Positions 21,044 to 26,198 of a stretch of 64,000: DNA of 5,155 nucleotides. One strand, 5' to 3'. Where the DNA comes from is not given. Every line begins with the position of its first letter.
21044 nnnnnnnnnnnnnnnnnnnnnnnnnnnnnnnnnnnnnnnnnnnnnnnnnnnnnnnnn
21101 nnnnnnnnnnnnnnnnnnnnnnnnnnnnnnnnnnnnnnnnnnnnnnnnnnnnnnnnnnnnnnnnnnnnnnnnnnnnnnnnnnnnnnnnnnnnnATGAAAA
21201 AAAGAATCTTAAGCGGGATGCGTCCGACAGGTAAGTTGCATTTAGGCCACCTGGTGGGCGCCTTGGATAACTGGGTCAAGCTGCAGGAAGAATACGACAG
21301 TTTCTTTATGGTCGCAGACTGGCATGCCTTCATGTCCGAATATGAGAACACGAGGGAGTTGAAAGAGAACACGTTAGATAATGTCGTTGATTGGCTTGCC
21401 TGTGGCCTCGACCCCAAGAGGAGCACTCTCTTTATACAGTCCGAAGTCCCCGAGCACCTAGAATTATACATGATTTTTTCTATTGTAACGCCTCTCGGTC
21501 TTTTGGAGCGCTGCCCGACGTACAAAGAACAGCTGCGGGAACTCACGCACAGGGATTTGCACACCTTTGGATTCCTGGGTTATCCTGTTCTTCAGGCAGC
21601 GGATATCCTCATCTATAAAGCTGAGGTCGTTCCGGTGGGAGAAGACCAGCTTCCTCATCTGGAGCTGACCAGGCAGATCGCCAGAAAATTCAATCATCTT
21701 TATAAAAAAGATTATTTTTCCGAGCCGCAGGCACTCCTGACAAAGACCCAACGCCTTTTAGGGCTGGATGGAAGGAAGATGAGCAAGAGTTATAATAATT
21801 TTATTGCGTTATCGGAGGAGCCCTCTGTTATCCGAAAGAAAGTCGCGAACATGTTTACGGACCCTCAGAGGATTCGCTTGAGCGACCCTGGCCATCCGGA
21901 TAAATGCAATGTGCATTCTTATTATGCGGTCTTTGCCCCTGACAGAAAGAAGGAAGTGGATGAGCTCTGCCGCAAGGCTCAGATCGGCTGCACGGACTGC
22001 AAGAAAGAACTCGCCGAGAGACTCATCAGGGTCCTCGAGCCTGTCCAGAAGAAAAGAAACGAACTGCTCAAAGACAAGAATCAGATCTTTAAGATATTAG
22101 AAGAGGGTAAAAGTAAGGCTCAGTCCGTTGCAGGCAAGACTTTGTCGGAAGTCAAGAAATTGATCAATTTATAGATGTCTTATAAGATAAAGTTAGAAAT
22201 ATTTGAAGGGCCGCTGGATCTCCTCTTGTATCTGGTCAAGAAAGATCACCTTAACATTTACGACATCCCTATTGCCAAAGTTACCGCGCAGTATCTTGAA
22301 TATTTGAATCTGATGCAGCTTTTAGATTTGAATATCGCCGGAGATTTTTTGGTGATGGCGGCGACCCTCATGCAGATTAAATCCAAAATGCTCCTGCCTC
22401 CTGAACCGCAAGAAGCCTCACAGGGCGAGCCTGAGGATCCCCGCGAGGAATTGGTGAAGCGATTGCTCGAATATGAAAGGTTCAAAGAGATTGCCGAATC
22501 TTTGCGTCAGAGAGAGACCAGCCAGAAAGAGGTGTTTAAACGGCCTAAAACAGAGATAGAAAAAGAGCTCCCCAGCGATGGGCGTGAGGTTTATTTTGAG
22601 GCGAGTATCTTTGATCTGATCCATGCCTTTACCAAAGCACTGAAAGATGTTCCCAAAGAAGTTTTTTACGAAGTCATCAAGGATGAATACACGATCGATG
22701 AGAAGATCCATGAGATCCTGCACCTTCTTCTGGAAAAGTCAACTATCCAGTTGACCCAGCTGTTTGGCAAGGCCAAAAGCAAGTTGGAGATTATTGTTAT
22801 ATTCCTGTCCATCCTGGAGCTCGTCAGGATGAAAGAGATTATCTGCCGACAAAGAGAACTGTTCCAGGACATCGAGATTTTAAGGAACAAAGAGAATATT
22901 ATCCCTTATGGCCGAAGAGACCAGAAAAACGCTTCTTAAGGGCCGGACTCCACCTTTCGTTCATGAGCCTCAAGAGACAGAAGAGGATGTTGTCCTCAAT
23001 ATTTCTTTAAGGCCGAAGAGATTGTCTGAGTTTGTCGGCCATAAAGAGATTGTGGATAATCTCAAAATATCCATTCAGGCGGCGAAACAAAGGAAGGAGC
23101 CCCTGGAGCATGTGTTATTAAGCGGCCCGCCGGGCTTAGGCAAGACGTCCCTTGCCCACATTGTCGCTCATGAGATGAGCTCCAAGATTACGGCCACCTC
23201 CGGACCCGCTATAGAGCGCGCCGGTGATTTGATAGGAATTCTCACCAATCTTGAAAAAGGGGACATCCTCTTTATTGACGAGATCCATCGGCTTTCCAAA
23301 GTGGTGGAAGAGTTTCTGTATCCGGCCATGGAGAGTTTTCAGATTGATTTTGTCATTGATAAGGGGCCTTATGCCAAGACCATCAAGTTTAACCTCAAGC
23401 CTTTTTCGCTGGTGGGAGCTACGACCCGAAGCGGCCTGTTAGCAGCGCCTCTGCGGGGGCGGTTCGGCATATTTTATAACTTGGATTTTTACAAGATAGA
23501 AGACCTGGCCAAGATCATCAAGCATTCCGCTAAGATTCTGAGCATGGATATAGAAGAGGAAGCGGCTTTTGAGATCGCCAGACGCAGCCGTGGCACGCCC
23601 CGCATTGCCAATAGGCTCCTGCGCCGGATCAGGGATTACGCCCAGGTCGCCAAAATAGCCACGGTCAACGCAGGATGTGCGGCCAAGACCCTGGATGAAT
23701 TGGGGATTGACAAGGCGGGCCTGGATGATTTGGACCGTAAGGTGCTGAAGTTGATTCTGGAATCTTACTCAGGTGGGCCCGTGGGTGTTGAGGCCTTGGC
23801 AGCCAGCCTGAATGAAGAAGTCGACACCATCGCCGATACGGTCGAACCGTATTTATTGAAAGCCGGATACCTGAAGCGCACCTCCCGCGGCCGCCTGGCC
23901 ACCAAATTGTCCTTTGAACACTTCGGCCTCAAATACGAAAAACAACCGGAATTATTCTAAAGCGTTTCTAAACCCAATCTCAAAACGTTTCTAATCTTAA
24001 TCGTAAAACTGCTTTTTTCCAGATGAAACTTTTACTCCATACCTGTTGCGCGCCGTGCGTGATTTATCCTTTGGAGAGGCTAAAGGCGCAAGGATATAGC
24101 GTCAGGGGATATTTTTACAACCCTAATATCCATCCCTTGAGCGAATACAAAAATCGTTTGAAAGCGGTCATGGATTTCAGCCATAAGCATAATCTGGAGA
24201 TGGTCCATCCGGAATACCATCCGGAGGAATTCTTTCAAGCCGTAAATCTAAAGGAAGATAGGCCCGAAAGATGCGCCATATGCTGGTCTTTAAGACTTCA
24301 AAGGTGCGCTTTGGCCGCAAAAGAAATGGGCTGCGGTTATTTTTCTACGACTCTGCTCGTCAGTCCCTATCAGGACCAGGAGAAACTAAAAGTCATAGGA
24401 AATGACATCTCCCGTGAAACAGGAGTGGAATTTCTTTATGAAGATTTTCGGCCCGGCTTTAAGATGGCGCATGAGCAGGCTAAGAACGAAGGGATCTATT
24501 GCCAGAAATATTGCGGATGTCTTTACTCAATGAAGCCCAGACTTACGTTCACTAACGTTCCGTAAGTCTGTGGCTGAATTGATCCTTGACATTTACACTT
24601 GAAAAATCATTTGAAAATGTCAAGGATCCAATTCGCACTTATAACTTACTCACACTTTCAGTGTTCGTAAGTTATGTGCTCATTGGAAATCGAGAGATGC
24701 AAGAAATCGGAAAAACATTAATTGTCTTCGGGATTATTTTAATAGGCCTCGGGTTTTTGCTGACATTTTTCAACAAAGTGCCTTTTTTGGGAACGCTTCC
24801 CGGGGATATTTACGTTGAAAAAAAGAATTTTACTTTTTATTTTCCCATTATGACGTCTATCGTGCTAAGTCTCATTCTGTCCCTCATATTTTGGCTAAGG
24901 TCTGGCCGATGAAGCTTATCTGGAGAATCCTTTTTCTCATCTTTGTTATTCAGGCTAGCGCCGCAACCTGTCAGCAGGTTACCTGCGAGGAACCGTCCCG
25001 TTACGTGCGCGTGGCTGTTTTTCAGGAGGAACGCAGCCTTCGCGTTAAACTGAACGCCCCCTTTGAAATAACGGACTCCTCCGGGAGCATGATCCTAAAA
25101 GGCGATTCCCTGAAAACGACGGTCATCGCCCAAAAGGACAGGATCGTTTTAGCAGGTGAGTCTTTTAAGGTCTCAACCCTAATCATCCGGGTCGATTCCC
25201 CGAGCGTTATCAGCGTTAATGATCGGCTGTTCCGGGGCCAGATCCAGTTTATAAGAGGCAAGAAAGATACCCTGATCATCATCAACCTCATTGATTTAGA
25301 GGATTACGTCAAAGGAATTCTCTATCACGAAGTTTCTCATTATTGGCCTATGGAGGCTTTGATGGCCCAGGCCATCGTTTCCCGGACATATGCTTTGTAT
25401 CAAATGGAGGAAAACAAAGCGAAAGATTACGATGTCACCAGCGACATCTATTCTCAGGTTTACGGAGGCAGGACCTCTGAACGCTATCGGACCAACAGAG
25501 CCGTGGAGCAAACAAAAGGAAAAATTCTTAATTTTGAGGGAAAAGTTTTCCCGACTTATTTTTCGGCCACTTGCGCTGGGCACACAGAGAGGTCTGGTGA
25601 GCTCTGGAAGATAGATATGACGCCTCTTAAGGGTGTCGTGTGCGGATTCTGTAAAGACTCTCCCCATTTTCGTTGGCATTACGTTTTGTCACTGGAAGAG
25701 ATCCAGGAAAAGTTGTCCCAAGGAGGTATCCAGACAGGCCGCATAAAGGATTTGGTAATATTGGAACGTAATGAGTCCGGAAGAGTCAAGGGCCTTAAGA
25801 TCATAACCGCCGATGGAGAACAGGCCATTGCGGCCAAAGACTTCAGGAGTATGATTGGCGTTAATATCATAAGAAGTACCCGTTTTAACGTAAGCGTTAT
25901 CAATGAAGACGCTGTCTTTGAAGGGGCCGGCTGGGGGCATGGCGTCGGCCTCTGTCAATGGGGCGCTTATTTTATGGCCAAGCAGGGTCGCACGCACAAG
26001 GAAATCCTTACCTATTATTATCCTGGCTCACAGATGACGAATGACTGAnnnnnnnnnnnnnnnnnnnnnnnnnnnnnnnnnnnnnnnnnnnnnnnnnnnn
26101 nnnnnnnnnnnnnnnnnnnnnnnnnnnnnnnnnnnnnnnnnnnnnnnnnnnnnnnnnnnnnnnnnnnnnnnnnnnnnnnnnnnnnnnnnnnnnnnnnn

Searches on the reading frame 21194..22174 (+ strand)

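Call 8: search_protein_families(library=pfam, proteins=[window:21194-22174:+], max_evalue=0.00001)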
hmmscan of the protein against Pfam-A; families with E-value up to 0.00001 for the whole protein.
window:21194-22174:+ (326 aa): 1 family
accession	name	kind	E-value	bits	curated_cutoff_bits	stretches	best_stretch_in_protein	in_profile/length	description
PF00579.31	tRNA-synt_1b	-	2.7e-66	224.3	21.1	1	4-281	7-291/292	tRNA synthetases class I (W and Y)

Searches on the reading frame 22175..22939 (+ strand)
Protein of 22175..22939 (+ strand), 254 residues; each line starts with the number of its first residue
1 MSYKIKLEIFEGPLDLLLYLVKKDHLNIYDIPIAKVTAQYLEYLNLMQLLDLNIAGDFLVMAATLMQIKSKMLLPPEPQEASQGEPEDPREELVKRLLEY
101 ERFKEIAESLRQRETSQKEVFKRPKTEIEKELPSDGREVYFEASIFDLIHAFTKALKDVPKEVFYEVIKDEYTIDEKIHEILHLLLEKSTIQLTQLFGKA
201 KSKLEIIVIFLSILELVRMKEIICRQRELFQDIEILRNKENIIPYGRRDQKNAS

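Call 8: search_protein_families(library=pfam, proteins=[window:22175-22939:+], max_evalue=0.00001)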
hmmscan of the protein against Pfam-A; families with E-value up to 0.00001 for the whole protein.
window:22175-22939:+ (254 aa): 1 family
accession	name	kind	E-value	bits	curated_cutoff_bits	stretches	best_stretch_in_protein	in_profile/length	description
PF02616.19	SMC_ScpA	-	1.7e-40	139.9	24.6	1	20-235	1-229/232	Segregation and condensation protein ScpA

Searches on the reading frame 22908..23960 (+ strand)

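Call 9: search_protein_families(library=pfam, proteins=[window:22908-23960:+], max_evalue=0.00001)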
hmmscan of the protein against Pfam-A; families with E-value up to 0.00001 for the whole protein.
window:22908-23960:+ (350 aa): 5 families
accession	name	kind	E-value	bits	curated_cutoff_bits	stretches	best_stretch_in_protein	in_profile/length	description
PF05496.18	RuvB_N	-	8.4e-72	240.6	27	1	34-191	1-158/159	Holliday junction DNA helicase RuvB P-loop domain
PF17864.7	AAA_lid_4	-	6.9e-30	103.1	27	1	195-268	1-74/74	RuvB AAA lid domain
PF05491.19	RuvB_C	-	5.1e-24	84.5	24.7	1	270-339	2-71/72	RuvB C-terminal winged helix domain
PF00004.35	AAA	-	3.7e-20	73.2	21.2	1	69-192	1-129/131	ATPase family associated with various cellular activities (AAA)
PF07728.20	AAA_5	-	5.4e-07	30.1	22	1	68-174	1-123/139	AAA domain (dynein-related subfamily)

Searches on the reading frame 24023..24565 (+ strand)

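Call 9: search_protein_families(library=pfam, proteins=[window:24023-24565:+], max_evalue=0.00001)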
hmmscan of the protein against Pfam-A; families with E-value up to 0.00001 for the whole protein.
window:24023-24565:+ (180 aa): 1 family
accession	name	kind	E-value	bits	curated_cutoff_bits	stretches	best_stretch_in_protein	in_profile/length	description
PF02677.20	QueH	-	2.6e-60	204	23.5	1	3-171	1-174/175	Epoxyqueuosine reductase QueH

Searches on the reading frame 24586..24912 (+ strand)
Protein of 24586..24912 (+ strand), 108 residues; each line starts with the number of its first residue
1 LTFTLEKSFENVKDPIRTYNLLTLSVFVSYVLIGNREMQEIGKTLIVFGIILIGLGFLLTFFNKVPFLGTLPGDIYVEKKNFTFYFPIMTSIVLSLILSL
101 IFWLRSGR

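Call 9: search_protein_families(library=pfam, proteins=[window:24586-24912:+], max_evalue=0.00001)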
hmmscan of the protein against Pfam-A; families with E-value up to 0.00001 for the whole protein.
window:24586-24912:+ (108 aa): 1 family
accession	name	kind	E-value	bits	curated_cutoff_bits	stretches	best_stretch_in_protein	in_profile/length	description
PF11146.13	DUF2905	-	7.4e-24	84.2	22.2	1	42-104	1-63/64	Protein of unknown function (DUF2905)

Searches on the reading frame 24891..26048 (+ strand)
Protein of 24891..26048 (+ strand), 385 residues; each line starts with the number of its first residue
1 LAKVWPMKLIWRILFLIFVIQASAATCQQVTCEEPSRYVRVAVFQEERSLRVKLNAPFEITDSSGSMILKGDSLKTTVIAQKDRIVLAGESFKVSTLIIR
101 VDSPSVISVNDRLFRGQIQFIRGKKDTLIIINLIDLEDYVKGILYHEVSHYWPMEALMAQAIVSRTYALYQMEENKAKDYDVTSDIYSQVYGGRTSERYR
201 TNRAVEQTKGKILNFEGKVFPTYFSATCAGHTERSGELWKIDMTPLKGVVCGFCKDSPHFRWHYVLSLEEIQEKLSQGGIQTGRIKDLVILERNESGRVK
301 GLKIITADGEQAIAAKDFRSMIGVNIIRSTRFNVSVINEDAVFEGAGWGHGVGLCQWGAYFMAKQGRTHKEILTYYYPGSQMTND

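Call 9: search_protein_families(library=pfam, proteins=[window:24891-26048:+], max_evalue=0.00001)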
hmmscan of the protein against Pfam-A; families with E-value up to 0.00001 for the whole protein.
window:24891-26048:+ (385 aa): 1 family
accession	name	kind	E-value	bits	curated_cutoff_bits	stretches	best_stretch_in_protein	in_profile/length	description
PF08486.15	SpoIID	-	4.6e-24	85.3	23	1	125-214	2-96/97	Stage II sporulation protein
